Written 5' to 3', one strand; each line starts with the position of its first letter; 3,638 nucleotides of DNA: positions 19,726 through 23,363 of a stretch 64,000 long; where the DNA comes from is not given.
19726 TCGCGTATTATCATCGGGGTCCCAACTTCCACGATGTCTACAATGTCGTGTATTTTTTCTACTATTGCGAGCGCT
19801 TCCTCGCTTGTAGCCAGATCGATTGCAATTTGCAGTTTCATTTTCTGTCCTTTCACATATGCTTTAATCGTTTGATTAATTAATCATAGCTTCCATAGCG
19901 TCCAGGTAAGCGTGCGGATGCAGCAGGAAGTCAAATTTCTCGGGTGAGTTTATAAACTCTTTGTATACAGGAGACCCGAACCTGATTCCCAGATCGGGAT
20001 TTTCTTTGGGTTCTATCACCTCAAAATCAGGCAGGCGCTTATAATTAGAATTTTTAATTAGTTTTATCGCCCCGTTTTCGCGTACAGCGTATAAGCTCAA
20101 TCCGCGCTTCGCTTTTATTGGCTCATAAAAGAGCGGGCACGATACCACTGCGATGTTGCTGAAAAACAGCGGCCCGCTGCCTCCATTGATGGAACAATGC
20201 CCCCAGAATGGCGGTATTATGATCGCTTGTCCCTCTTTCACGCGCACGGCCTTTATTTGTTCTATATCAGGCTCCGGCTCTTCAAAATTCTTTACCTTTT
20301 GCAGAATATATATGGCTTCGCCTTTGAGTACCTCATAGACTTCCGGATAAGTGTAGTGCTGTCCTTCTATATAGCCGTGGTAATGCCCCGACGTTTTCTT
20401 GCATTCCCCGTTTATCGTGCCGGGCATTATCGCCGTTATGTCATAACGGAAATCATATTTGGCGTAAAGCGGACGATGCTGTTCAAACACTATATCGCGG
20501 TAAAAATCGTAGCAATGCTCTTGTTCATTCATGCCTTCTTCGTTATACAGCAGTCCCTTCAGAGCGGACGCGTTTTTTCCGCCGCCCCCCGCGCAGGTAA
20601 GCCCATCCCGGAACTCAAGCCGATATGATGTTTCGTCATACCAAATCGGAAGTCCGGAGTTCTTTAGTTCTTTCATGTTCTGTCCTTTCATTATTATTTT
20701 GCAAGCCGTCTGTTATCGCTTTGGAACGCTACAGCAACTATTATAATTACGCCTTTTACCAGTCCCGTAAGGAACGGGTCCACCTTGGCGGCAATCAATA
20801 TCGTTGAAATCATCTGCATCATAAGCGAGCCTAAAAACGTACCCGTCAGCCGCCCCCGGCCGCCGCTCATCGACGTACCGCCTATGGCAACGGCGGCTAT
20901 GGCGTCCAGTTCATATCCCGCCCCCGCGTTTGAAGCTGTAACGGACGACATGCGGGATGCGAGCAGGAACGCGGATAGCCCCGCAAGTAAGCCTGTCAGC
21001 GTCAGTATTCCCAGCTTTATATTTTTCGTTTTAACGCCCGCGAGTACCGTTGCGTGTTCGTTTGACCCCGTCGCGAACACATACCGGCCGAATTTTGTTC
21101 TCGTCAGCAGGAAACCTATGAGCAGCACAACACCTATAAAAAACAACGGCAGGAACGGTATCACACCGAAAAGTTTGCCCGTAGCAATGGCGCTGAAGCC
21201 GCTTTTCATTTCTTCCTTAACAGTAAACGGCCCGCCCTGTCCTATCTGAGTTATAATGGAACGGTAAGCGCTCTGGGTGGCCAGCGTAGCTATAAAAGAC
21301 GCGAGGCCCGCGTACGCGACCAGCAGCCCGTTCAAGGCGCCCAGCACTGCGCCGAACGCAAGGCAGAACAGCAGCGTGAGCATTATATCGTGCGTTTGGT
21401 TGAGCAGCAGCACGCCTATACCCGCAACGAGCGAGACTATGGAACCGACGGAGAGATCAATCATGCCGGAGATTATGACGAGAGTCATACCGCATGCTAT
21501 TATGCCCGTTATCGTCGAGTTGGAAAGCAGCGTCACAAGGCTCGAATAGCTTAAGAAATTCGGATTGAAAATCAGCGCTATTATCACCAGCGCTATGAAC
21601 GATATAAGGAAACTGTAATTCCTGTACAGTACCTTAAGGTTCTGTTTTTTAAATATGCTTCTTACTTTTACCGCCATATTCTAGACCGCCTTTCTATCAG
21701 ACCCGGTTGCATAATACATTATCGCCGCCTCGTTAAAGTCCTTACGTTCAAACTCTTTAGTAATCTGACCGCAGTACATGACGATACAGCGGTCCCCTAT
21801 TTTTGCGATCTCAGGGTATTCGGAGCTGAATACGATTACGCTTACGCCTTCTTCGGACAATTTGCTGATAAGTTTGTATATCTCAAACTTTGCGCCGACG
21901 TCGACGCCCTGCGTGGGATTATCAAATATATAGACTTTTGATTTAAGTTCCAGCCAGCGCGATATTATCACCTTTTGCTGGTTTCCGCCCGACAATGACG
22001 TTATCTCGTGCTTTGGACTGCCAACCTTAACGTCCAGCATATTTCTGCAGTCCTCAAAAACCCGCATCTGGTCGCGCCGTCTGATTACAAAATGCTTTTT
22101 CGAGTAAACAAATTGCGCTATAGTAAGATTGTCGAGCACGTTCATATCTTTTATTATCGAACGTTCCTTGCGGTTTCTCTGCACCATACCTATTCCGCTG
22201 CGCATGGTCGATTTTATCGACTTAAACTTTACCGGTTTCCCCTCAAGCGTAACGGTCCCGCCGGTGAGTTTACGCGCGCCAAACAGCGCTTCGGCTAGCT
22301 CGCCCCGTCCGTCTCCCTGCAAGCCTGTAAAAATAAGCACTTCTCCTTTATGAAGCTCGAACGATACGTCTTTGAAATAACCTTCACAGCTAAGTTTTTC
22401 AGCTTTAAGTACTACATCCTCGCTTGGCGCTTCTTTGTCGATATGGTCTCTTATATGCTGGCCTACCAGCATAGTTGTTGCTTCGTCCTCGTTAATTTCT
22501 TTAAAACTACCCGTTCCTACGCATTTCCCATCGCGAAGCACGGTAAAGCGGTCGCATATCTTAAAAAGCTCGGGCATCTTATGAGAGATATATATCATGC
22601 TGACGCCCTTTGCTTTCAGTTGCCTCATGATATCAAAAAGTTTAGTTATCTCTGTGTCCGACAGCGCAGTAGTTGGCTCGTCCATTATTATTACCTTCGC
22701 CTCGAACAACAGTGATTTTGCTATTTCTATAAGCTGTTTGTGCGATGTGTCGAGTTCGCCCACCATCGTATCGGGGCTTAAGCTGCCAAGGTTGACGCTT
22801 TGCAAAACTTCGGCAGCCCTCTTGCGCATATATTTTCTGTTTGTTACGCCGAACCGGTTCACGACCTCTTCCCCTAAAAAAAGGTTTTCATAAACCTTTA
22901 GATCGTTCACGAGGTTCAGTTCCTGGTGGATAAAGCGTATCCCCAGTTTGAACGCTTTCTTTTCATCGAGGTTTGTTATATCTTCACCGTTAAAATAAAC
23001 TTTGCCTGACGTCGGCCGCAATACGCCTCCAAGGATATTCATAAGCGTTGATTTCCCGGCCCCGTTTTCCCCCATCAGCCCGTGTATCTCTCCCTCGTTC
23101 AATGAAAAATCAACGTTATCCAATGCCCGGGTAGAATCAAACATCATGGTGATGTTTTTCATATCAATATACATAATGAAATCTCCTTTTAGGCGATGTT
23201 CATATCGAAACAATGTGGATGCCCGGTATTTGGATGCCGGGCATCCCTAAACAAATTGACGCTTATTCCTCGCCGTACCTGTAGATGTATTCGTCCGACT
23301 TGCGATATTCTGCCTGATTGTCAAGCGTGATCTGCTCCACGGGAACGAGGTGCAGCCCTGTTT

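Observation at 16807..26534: RuMP enzymes (HPS + PHI) and a cupin-type PGI embedded in a DeoR-regulated sugar-import operon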

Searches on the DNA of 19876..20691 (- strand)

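Call 18: search_dna_similar(query=L056:10001-12075:+, collection=ecoli_genomes, mode=distant, max_rows=10)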
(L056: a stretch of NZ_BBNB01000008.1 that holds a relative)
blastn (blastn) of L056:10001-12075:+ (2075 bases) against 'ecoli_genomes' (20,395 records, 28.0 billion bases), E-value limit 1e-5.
Records with a match: 134; places in all: 134; records where one place covers at least 80% of the query: 134.
Genomes with a match: 134 of 5426; with a place that covers at least 80% of the query: 134. Places per genome that has any: lowest 1, median 1, highest 1. On chromosomes: 134 places; on plasmids: 0.
Best place of each record, by identity: 90-95% 134.
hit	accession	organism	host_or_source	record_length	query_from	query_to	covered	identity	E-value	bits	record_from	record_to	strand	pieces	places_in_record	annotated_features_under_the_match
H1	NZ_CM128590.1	Escherichia coli strain 200164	Homo sapiens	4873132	1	2075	100%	94.6%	0e+0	3234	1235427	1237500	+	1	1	glucose-6-phosphate isomerase family protein | hxlA: 3-hexulose-6-phosphate synthase | hxlB: 6-phospho-3-hexuloisomerase | ptsG: glucose-specific PTS transporter subunit IIBC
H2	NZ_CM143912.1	Escherichia coli strain E04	Homo sapiens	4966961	1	2075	100%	94.6%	0e+0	3234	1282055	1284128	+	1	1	glucose-6-phosphate isomerase family protein | hxlA: 3-hexulose-6-phosphate synthase | hxlB: 6-phospho-3-hexuloisomerase | ptsG: glucose-specific PTS transporter subunit IIBC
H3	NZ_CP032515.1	Escherichia coli strain 118UI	Homo sapiens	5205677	1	2075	100%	94.2%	0e+0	3194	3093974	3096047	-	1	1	glucose-6-phosphate isomerase family protein | hxlA: 3-hexulose-6-phosphate synthase | hxlB: 6-phospho-3-hexuloisomerase | ptsG: glucose-specific PTS transporter subunit IIBC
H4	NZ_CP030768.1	Escherichia coli strain 2017C-4173W12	missing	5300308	1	2075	100%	94.2%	0e+0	3194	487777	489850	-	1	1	glucose-6-phosphate isomerase family protein | hxlA: 3-hexulose-6-phosphate synthase | hxlB: 6-phospho-3-hexuloisomerase | ptsG: glucose-specific PTS transporter subunit IIBC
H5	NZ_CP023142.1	Escherichia coli strain CFSAN061770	missing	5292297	1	2075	100%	94.2%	0e+0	3194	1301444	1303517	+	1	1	glucose-6-phosphate isomerase family protein | hxlA: 3-hexulose-6-phosphate synthase | hxlB: 6-phospho-3-hexuloisomerase | ptsG: glucose-specific PTS transporter subunit IIBC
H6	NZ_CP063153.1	Escherichia coli strain M7424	Homo sapiens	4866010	1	2075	100%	94.2%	0e+0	3194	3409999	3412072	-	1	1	glucose-6-phosphate isomerase family protein | hxlA: 3-hexulose-6-phosphate synthase | hxlB: 6-phospho-3-hexuloisomerase | ptsG: glucose-specific PTS transporter subunit IIBC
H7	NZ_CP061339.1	Escherichia coli strain M00057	Homo sapiens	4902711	1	2075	100%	94.2%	0e+0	3194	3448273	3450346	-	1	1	glucose-6-phosphate isomerase family protein | hxlA: 3-hexulose-6-phosphate synthase | hxlB: 6-phospho-3-hexuloisomerase | ptsG: glucose-specific PTS transporter subunit IIBC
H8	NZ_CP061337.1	Escherichia coli strain M11957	Homo sapiens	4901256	1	2075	100%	94.2%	0e+0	3194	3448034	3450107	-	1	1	glucose-6-phosphate isomerase family protein | hxlA: 3-hexulose-6-phosphate synthase | hxlB: 6-phospho-3-hexuloisomerase | ptsG: glucose-specific PTS transporter subunit IIBC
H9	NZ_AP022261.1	Escherichia coli strain WP8-S18-ESBL-07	-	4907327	1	2075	100%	94.2%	0e+0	3194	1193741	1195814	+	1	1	glucose-6-phosphate isomerase family protein | hxlA: 3-hexulose-6-phosphate synthase | hxlB: 6-phospho-3-hexuloisomerase | ptsG: glucose-specific PTS transporter subunit IIBC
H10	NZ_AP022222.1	Escherichia coli strain WP8-S17-ESBL-12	-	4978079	1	2075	100%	94.2%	0e+0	3194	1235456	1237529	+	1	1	glucose-6-phosphate isomerase family protein | hxlA: 3-hexulose-6-phosphate synthase | hxlB: 6-phospho-3-hexuloisomerase | ptsG: glucose-specific PTS transporter subunit IIBC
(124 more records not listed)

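Call 19: get_annotated_region(hit=H3, flank=8000)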
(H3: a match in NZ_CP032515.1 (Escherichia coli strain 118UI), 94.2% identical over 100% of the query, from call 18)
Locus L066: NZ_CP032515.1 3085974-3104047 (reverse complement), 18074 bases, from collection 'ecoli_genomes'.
description: Escherichia coli strain 118UI chromosome, complete genome
organism: Escherichia coli strain 118UI (NCBI taxid 562)
replicon: chromosome; assembly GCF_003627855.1
host: Homo sapiens; source: urine; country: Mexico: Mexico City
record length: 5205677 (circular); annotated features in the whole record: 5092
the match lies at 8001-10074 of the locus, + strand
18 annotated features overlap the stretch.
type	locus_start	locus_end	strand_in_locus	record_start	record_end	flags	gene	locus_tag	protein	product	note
CDS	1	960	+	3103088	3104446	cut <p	-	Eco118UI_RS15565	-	AIDA repeat-containing protein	incomplete; partial in the middle of a contig; missing C-terminus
CDS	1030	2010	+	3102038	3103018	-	-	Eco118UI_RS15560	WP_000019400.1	IS5-like element IS5 family transposase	-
CDS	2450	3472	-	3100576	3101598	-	-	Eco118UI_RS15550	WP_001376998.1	hypothetical protein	-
CDS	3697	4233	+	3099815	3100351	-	-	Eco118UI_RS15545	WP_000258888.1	dihydrofolate reductase family protein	-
CDS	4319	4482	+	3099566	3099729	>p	-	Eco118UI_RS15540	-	IS3 family transposase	frameshifted; incomplete; partial in the middle of a contig; missing N-terminus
CDS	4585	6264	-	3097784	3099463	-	-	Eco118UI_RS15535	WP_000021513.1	SgrR family transcriptional regulator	-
CDS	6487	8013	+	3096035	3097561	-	ptsG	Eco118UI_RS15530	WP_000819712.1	glucose-specific PTS transporter subunit IIBC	-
CDS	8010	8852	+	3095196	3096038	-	-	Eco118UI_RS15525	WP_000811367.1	glucose-6-phosphate isomerase family protein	-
CDS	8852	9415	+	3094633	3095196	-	hxlB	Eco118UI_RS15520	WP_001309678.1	6-phospho-3-hexuloisomerase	-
CDS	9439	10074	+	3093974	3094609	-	hxlA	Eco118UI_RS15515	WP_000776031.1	3-hexulose-6-phosphate synthase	-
CDS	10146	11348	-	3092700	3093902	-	-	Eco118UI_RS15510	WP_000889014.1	DUF3883 domain-containing protein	-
CDS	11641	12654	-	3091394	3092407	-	-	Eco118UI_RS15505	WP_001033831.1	Gfo/Idh/MocA family protein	-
CDS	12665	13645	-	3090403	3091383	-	srlE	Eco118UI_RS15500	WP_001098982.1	PTS glucitol/sorbitol transporter subunit IIB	-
CDS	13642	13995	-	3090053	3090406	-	-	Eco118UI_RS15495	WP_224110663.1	PTS glucitol/sorbitol transporter subunit IIA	-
CDS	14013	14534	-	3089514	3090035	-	srlA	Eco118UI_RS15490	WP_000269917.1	PTS glucitol/sorbitol transporter subunit IIC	-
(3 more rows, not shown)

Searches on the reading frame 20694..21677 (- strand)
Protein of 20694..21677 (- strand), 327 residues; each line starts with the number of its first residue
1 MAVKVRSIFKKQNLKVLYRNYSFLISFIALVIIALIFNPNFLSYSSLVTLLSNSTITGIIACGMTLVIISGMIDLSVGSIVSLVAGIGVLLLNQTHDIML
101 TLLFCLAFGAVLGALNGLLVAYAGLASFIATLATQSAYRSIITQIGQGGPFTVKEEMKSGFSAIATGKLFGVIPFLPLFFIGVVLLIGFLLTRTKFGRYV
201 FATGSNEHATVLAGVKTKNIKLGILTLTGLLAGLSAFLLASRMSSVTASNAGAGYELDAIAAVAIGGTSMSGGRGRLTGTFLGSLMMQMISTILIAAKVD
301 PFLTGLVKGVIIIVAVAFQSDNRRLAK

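Call 3: search_protein_families(library=pfam, proteins=[window:20694-21677:-])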
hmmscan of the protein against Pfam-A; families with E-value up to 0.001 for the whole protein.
window:20694-21677:- (327 aa): 1 family
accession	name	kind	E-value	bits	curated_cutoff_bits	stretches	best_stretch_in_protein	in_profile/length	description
PF02653.21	BPD_transp_2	-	6.5e-37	127.6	26.8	1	47-316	2-269/269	Branched-chain amino acid transport system / permease component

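Call 4: search_protein_families(library=ncbifam, proteins=[window:20694-21677:-])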
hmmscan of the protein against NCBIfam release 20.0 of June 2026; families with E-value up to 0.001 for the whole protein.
window:20694-21677:- (327 aa): 10 families
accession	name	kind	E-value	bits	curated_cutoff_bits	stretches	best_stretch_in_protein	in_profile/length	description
NF007067.0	PRK09512.1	equivalog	2.7e-60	204.2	398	1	15-319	14-317/321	ribose ABC transporter permease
NF008441.0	PRK11285.1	equivalog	1.4e-54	185.4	378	1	10-321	19-325/333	L-arabinose ABC transporter permease AraH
NF040906.3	GguB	equivalog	1.5e-52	179.1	450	2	173-323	224-373/375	multiple monosaccharide ABC transporter permease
NF007014.0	PRK09478.1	equivalog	1.4e-43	149.5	386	1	10-320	5-329/336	galactose/methyl galactoside ABC transporter permease MglC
NF007252.0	PRK09699.1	equivalog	1.8e-42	145.8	396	1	10-318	15-320/326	D-allose ABC transporter permease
NF008630.0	PRK11618.1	equivalog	3.9e-41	141.4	363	1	26-320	15-310/331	galactofuranose ABC transporter, permease protein YjfF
NF011961.0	PRK15432.1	equivalog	6.1e-40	137.5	388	1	19-320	9-305/344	autoinducer 2 ABC transporter permease LsrC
NF041862.1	YtfT_transport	equivalog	4.6e-34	118.1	535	1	44-321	53-326/339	galactofuranose ABC transporter, ATP-binding protein YtfT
NF011612.1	PRK15038.1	equivalog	8.9e-27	94.1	500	1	24-320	5-306/322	autoinducer 2 ABC transporter permease LsrD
TIGR03408.1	urea_trans_UrtC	equivalog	1.4e-07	31.5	296.2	1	179-318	174-305/313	urea ABC transporter permease subunit UrtC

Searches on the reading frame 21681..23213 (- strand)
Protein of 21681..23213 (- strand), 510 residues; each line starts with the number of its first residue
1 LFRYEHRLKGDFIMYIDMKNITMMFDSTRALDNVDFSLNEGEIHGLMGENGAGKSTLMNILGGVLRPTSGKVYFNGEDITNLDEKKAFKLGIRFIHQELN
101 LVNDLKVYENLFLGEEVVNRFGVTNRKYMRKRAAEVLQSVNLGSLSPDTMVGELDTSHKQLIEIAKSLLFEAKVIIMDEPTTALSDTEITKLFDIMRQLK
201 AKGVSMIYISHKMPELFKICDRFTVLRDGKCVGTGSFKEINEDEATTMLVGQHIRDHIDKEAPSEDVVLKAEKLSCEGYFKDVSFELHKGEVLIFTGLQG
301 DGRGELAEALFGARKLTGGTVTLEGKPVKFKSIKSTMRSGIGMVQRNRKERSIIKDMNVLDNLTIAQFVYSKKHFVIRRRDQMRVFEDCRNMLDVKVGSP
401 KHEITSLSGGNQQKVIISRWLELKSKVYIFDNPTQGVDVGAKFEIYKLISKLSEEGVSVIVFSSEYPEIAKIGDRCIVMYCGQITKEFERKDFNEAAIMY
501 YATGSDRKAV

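Call 3: search_protein_families(library=pfam, proteins=[window:21681-23213:-])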
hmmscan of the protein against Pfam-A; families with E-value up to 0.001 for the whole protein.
window:21681-23213:- (510 aa): 5 families
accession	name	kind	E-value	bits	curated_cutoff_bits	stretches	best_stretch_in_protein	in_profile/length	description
PF00005.33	ABC_tran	-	3.2e-51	173.9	25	2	31-182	1-137/137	ABC transporter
PF13304.12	AAA_21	-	9.3e-08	32.9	27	1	43-132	1-103/304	AAA domain, putative AbiEii toxin, Type IV TA system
PF13555.12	AAA_29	-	4.7e-06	26.7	27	1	34-75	15-55/61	P-loop containing region of AAA domain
PF03193.22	RsgA_GTPase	-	0.00041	20.7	30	0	19-63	85-128/174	RsgA GTPase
PF13175.12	AAA_15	-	0.00055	20.1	32.1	1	37-164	20-92/374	AAA ATPase domain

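Call 4: search_protein_families(library=ncbifam, proteins=[window:21681-23213:-])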
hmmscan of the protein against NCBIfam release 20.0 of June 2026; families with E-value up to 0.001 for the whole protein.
window:21681-23213:- (510 aa): 191 families (the best 25 are shown)
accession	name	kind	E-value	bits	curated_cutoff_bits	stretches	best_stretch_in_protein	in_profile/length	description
NF010069.0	PRK13549.1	equivalog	6.7e-144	480.1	699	1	16-507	6-506/513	xylose ABC transporter ATP-binding protein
NF007253.0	PRK09700.1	equivalog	9.3e-143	476.5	772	1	14-503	4-507/510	D-allose ABC transporter ATP-binding protein AlsA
NF008442.0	PRK11288.1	equivalog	1.2e-139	465.8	689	1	15-503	7-496/504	L-arabinose ABC transporter ATP-binding protein AraG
NF008030.0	PRK10762.1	equivalog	1.3e-136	456.3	745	1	16-506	5-495/501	ribose ABC transporter ATP-binding protein RbsA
TIGR02633.1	xylG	equivalog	2.5e-129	432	723.65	1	16-499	2-496/500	D-xylose ABC transporter ATP-binding protein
NF040905.2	GguA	equivalog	2.7e-125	418.6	810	1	16-500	2-498/500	multiple monosaccharide ABC transporter ATP-binding protein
NF041861.1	YtfR_transport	equivalog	5.2e-124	414.3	850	1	17-499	3-487/492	galactofuranose ABC transporter, ATP-binding protein YtfR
NF008215.0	PRK10982.1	equivalog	2e-123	412.7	828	1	14-501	12-501/506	galactose/methyl galactoside ABC transporter ATP-binding protein MglA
NF011967.0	PRK15439.1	equivalog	5.7e-113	378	586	1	15-507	11-504/510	autoinducer 2 ABC transporter ATP-binding protein LsrA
NF047930.1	ABC_ATP_B6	equivalog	2.1e-93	313.7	670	1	16-490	3-496/510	putative B6 ABC transporter ATP-binding protein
TIGR01188.1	drrA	subfamily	1.1e-61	208.8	312.45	2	25-248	3-219/302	daunorubicin resistance ABC transporter, ATP-binding protein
TIGR04406.1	LPS_export_lptB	equivalog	1.6e-58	197.8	240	2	17-249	3-232/239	LPS export ABC transporter ATP-binding protein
TIGR03410.1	urea_trans_UrtE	equivalog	1.7e-58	197.8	285.8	2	17-248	2-227/230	urea ABC transporter ATP-binding subunit UrtE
TIGR03411.1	urea_trans_UrtD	equivalog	6.6e-58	196.2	304.1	2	16-245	3-234/242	urea ABC transporter ATP-binding protein UrtD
TIGR04521.1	ECF_ATPase_2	equivalog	2.9e-55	187.3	330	2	27-246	17-238/279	energy-coupling factor transporter ATPase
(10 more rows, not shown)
